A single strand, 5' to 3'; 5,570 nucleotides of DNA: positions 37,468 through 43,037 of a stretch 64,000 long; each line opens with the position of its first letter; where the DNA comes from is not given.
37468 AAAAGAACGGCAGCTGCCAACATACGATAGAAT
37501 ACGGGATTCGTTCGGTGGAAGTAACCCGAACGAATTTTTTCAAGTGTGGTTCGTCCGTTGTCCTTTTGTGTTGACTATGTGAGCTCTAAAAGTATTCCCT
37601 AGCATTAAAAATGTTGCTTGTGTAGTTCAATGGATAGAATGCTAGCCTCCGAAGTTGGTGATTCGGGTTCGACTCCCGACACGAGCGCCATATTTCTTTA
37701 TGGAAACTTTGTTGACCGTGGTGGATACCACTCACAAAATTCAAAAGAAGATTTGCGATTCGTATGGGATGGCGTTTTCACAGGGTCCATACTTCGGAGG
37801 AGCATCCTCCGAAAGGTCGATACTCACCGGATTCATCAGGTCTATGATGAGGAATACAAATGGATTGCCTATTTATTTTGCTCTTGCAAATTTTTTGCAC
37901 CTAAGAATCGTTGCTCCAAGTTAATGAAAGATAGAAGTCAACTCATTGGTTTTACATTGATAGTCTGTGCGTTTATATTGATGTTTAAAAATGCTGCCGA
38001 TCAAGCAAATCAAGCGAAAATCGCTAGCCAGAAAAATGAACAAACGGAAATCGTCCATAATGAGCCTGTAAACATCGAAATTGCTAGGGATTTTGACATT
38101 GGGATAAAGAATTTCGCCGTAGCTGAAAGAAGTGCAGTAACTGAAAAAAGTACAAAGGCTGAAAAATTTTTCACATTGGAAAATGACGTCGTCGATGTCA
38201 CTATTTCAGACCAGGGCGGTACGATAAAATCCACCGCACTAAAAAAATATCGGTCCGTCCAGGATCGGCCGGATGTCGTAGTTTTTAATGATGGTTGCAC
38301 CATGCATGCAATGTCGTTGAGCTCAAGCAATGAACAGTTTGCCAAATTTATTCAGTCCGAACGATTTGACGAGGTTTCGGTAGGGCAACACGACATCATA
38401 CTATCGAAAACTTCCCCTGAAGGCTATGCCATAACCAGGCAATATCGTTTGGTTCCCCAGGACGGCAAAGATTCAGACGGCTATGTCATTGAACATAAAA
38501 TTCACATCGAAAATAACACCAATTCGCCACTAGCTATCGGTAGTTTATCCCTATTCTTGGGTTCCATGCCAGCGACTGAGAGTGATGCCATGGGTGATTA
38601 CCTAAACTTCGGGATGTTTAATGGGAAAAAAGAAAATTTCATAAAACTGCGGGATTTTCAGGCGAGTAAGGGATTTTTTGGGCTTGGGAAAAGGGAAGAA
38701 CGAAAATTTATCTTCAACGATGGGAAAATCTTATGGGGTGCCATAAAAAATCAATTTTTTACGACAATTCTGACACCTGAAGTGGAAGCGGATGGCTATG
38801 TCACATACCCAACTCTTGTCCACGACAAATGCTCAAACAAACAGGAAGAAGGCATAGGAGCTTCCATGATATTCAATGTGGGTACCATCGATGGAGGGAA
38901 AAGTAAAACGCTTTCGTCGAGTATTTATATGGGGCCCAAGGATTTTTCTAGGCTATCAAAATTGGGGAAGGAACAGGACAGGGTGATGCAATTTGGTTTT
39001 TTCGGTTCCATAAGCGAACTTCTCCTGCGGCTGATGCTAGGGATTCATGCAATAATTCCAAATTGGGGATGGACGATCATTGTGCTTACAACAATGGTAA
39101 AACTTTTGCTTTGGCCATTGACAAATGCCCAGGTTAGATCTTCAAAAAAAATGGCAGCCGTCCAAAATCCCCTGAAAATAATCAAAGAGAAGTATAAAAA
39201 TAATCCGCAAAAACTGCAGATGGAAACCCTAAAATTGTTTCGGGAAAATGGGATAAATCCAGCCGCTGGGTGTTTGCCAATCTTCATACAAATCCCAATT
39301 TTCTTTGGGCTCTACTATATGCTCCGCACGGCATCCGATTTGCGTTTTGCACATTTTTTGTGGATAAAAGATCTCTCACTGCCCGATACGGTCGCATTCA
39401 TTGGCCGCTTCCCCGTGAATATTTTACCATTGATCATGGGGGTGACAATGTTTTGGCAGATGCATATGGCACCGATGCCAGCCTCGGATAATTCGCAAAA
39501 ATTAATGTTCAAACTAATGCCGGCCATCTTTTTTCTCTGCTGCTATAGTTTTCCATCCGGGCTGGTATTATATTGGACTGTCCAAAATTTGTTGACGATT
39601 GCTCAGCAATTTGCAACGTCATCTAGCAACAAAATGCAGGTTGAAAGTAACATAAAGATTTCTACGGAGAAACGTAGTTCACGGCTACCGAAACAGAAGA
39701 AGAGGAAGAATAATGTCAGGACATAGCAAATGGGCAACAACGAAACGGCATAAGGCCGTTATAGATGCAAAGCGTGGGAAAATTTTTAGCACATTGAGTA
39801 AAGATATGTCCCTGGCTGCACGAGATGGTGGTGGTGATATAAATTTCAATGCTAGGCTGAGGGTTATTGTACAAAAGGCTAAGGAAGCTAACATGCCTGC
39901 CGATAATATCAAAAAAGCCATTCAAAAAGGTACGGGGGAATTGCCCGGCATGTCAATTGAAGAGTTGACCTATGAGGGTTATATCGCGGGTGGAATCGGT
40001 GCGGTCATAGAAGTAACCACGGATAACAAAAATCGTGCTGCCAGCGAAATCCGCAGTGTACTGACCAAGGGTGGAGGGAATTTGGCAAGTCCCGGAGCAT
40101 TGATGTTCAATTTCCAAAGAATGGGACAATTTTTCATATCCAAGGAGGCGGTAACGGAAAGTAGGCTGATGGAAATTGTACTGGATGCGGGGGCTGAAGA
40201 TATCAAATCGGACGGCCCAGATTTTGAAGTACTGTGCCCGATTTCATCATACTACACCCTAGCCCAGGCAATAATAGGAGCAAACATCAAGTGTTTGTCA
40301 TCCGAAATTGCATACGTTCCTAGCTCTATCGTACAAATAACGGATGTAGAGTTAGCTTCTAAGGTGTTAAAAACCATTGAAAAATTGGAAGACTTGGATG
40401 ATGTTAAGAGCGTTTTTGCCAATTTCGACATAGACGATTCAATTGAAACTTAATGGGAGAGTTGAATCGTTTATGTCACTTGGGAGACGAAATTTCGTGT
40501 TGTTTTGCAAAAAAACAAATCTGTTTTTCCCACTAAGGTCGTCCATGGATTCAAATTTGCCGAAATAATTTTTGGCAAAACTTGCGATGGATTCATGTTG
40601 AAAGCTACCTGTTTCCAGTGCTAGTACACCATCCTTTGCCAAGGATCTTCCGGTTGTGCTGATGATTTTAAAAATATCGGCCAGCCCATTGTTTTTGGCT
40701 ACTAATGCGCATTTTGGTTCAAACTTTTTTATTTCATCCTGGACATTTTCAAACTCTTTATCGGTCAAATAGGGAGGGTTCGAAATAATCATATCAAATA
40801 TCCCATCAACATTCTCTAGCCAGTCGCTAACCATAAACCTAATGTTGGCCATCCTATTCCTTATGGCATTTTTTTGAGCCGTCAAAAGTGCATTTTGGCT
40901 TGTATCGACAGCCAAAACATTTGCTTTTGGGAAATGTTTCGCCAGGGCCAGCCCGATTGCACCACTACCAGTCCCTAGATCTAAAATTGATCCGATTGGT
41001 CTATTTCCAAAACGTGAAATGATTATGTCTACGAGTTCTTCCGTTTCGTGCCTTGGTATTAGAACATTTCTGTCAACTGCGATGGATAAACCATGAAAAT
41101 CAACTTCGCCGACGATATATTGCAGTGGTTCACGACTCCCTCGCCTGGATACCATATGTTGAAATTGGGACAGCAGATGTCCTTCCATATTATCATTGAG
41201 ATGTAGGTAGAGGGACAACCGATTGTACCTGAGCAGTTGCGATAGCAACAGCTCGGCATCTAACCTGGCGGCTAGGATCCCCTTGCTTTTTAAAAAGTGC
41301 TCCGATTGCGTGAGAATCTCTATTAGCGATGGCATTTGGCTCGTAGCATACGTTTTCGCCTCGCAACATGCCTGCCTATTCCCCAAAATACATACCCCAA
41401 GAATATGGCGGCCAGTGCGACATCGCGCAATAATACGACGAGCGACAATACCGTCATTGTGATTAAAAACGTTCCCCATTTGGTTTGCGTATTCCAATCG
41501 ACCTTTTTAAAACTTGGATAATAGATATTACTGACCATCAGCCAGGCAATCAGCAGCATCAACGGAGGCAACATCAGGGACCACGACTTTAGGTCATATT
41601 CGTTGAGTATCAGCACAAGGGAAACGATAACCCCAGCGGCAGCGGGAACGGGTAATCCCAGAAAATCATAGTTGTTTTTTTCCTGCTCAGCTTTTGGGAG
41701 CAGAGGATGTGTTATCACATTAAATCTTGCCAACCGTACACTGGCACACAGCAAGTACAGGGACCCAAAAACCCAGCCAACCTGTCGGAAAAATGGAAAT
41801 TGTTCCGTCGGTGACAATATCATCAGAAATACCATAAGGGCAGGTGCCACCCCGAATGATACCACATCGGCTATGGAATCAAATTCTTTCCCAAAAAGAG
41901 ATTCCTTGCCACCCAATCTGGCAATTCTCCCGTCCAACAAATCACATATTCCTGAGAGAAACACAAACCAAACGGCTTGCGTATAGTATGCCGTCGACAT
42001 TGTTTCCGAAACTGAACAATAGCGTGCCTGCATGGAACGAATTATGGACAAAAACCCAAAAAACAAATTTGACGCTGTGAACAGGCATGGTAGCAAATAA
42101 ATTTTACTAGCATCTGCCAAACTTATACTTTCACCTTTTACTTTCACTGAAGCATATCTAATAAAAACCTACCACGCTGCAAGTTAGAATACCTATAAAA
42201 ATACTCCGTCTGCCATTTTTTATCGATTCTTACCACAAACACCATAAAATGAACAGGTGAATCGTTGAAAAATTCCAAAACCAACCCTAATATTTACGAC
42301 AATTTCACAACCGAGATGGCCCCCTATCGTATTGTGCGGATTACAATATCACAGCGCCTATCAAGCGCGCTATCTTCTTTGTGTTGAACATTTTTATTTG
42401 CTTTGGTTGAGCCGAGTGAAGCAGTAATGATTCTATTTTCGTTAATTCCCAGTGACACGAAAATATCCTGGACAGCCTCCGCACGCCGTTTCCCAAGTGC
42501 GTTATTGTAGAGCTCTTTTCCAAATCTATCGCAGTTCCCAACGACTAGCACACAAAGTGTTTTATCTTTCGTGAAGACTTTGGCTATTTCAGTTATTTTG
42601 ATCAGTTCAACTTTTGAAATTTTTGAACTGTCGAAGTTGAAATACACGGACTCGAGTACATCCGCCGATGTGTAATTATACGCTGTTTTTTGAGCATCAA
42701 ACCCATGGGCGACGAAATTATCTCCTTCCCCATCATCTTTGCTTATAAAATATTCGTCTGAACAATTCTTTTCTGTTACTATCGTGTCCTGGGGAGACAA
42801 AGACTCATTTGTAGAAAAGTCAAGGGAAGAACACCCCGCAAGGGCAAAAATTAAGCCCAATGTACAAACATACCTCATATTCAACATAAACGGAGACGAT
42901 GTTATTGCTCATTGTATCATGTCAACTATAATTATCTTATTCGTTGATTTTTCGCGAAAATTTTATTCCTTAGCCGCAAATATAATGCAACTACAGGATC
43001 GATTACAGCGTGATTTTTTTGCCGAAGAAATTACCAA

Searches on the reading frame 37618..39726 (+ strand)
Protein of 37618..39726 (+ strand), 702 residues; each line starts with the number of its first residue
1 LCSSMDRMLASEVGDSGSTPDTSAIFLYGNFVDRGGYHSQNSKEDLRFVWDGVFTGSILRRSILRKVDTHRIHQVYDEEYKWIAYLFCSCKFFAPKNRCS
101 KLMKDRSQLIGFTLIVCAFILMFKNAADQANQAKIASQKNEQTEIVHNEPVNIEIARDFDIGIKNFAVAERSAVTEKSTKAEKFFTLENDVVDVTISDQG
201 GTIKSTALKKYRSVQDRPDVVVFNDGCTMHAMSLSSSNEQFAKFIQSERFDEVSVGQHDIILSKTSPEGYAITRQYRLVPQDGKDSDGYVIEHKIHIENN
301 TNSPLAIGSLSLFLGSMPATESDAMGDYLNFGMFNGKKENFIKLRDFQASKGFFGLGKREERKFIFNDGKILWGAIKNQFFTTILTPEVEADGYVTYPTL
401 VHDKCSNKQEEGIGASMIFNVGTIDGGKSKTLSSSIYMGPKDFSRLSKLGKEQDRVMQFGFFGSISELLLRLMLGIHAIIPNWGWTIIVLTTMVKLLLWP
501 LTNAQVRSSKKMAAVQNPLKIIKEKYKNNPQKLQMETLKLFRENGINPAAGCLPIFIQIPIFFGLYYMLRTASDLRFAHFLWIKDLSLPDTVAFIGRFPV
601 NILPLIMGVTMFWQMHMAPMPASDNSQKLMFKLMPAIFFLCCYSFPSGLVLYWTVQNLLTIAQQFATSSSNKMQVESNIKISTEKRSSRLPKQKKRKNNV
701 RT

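Call 11: search_protein_families(library=pfam, proteins=[window:37618-39726:+], max_evalue=0.00001)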
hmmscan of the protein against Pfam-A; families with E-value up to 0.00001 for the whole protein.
window:37618-39726:+ (702 aa): 2 families
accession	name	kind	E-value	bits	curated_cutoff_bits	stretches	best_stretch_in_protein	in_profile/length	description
PF02096.25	60KD_IMP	-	3.4e-57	193.4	35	1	483-667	1-161/163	60Kd inner membrane protein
PF14849.12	YidC_periplas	-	3.8e-21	76.7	24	1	186-470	3-281/283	YidC periplasmic domain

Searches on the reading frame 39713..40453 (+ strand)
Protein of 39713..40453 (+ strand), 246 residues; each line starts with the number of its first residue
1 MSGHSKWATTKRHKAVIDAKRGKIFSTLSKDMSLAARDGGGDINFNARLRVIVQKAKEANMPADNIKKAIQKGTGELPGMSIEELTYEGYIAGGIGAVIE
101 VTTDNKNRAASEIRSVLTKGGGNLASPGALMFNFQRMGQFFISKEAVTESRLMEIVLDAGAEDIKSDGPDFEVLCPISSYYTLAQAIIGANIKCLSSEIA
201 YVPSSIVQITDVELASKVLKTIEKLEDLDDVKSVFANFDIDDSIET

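Call 79: search_protein_families(library=pfam, proteins=[window:39713-40453:+], max_evalue=0.00001)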
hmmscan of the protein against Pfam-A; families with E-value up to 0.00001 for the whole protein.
window:39713-40453:+ (246 aa): 2 families
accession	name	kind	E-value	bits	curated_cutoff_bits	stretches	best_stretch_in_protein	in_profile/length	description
PF01709.26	Transcrip_reg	-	4.5e-46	156.9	27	1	83-238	2-160/160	TACO1/YebC second and third domain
PF20772.2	TACO1_YebC_N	-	9.3e-27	93.7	36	1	5-76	1-73/73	TACO1/YebC protein N-terminal domain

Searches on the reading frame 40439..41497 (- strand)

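Call 79: search_protein_families(library=pfam, proteins=[window:40439-41497:-], max_evalue=0.00001)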
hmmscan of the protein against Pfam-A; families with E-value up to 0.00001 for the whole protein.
window:40439-41497:- (352 aa): 9 families
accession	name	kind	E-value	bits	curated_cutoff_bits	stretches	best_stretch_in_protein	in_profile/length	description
PF05175.20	MTS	-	4.4e-20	72.4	23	1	158-249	22-115/170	Methyltransferase small domain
PF17827.6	PrmC_N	-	2.6e-19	70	23.4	1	60-130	1-71/71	PrmC N-terminal domain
PF13847.12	Methyltransf_31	-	3.9e-14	53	27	1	170-303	6-118/145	Methyltransferase domain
PF13649.12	Methyltransf_25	-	8.3e-12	46.1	27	1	171-257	1-90/97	Methyltransferase domain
PF06325.19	PrmA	-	1.1e-08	35.4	22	1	168-240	162-233/296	Ribosomal protein L11 methyltransferase (PrmA)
PF02390.23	Methyltransf_4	-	4.9e-08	33.1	24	1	171-229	5-63/173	Putative methyltransferase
PF10294.15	Methyltransf_16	-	1.5e-06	28.6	21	1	169-237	48-124/174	Lysine methyltransferase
PF08242.18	Methyltransf_12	-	1.9e-06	29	30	1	172-239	1-71/98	Methyltransferase domain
PF08241.18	Methyltransf_11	-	6.5e-06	27.1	21.2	0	172-240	1-67/95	Methyltransferase domain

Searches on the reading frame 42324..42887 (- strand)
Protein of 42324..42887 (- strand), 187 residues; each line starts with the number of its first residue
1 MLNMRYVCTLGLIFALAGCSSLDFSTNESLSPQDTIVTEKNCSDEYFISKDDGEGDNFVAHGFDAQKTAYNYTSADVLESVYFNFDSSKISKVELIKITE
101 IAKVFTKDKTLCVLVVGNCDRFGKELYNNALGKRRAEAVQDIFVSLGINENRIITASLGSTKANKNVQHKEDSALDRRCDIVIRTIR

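Call 79: search_protein_families(library=pfam, proteins=[window:42324-42887:-], max_evalue=0.00001)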
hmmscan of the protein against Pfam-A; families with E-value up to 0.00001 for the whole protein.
window:42324-42887:- (187 aa): 1 family
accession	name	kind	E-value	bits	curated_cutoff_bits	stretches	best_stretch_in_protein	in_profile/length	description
PF00691.25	OmpA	-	4.2e-14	53.1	27.2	1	82-166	1-87/98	OmpA family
